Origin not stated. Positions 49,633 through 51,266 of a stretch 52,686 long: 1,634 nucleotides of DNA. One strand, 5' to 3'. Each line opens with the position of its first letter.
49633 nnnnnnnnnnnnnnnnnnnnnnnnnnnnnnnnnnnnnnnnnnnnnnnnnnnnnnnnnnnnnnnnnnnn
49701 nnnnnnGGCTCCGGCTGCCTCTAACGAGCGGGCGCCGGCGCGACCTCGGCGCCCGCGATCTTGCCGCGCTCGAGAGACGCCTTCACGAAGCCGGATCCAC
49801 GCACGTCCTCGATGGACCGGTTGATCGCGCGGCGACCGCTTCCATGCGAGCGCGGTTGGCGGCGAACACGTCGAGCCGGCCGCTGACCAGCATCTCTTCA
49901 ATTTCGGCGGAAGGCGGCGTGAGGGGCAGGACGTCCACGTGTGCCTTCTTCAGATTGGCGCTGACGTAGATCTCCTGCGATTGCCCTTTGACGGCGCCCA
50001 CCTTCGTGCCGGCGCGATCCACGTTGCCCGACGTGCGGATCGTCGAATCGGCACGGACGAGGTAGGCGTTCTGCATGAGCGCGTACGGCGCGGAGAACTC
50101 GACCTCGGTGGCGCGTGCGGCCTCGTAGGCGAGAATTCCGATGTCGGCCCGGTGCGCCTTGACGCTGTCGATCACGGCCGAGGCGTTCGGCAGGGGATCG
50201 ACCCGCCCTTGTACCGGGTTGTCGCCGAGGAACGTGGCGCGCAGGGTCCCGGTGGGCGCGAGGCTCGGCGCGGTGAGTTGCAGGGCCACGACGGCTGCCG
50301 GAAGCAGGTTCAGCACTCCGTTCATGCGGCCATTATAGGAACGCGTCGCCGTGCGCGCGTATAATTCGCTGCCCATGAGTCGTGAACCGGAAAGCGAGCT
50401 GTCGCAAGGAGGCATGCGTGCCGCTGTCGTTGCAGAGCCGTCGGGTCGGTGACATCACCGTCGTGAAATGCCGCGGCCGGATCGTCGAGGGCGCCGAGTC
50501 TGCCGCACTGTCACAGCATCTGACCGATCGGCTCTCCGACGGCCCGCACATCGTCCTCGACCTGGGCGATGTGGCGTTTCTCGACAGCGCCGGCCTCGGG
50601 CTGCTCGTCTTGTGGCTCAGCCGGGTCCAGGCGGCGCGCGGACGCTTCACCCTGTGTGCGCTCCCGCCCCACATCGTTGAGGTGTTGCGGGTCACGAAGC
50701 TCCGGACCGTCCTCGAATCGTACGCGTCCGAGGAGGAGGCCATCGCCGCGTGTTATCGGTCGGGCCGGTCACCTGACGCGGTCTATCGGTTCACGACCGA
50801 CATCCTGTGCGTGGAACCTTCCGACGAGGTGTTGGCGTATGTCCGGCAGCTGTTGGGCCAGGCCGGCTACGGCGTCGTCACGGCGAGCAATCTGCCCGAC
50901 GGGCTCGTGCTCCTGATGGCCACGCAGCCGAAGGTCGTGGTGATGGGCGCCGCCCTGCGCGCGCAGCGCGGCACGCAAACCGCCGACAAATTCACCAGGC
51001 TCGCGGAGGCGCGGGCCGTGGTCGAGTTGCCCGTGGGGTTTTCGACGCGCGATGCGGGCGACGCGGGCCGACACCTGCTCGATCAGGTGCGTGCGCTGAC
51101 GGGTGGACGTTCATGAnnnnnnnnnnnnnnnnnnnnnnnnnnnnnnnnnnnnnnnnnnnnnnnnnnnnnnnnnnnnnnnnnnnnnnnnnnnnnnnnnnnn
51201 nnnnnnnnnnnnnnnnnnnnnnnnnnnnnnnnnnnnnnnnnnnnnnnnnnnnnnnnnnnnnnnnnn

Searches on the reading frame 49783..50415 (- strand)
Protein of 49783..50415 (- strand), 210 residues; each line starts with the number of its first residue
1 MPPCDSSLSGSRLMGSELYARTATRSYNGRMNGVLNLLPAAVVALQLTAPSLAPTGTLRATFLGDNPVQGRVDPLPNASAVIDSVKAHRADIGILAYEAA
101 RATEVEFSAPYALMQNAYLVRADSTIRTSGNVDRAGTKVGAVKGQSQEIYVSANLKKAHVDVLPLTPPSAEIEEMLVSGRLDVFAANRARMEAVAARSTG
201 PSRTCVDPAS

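Call 6: search_protein_families(library=ncbifam, proteins=[window:49783-50415:-])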
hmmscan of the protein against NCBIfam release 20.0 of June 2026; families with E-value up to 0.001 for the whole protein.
window:49783-50415:- (210 aa): 4 families
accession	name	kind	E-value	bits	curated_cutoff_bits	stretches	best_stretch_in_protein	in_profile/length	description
TIGR01096.1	3A0103s03R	subfamily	2.1e-09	37.2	256.35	1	78-195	72-188/250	lysine/arginine/ornithine ABC transporter substrate-binding protein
NF008426.0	PRK11260.1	equivalog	0.00049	19.4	312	1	81-186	92-196/266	cystine ABC transporter substrate-binding protein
NF011586.0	PRK15010.1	equivalog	0.00067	19.3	440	1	79-183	75-179/260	lysine/arginine/ornithine ABC transporter substrate-binding protein ArgT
TIGR04262.1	orph_peri_GRRM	subfamily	0.00086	18.7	190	0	74-196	51-168/257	extracellular substrate binding-like orphan protein GrrP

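Call 7: search_protein_families(library=pfam, proteins=[window:49783-50415:-])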
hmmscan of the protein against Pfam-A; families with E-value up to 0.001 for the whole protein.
window:49783-50415:- (210 aa): 1 family
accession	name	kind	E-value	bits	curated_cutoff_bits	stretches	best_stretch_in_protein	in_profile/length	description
PF00497.25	SBP_bac_3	-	1.6e-05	25.1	26.4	1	78-126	47-97/132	Bacterial extracellular solute-binding proteins, family 3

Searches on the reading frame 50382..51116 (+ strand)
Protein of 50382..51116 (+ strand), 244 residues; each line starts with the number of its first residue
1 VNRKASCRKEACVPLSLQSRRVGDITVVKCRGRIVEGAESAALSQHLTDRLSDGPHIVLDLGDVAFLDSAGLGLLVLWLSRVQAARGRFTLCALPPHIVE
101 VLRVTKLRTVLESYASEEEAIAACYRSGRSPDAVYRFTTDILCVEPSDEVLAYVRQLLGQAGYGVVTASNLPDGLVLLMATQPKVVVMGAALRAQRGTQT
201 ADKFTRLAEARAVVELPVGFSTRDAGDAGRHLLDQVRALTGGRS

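Call 6: search_protein_families(library=ncbifam, proteins=[window:50382-51116:+])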
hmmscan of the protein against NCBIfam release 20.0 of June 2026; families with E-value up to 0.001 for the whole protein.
window:50382-51116:+ (244 aa): 2 families
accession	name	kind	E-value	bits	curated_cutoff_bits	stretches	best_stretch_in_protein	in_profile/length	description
TIGR00377.1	ant_ant_sig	superfamily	2.5e-16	59.5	53.45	1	15-119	3-108/108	anti-sigma factor antagonist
TIGR02886.1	spore_II_AA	equivalog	3.2e-10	39.9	114.75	1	24-121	8-106/106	anti-sigma F factor antagonist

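Call 7: search_protein_families(library=pfam, proteins=[window:50382-51116:+])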
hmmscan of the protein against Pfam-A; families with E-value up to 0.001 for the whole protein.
window:50382-51116:+ (244 aa): 3 families
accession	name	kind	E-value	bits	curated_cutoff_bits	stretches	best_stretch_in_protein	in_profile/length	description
PF13466.11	STAS_2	-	1.4e-12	48.1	29.2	1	39-106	11-78/80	STAS domain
PF01740.26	STAS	-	2e-12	47.2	22.6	1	18-120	3-106/106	STAS domain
PF00072.30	Response_reg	-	0.00028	21.5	30.2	1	141-209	1-69/111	Response regulator receiver domain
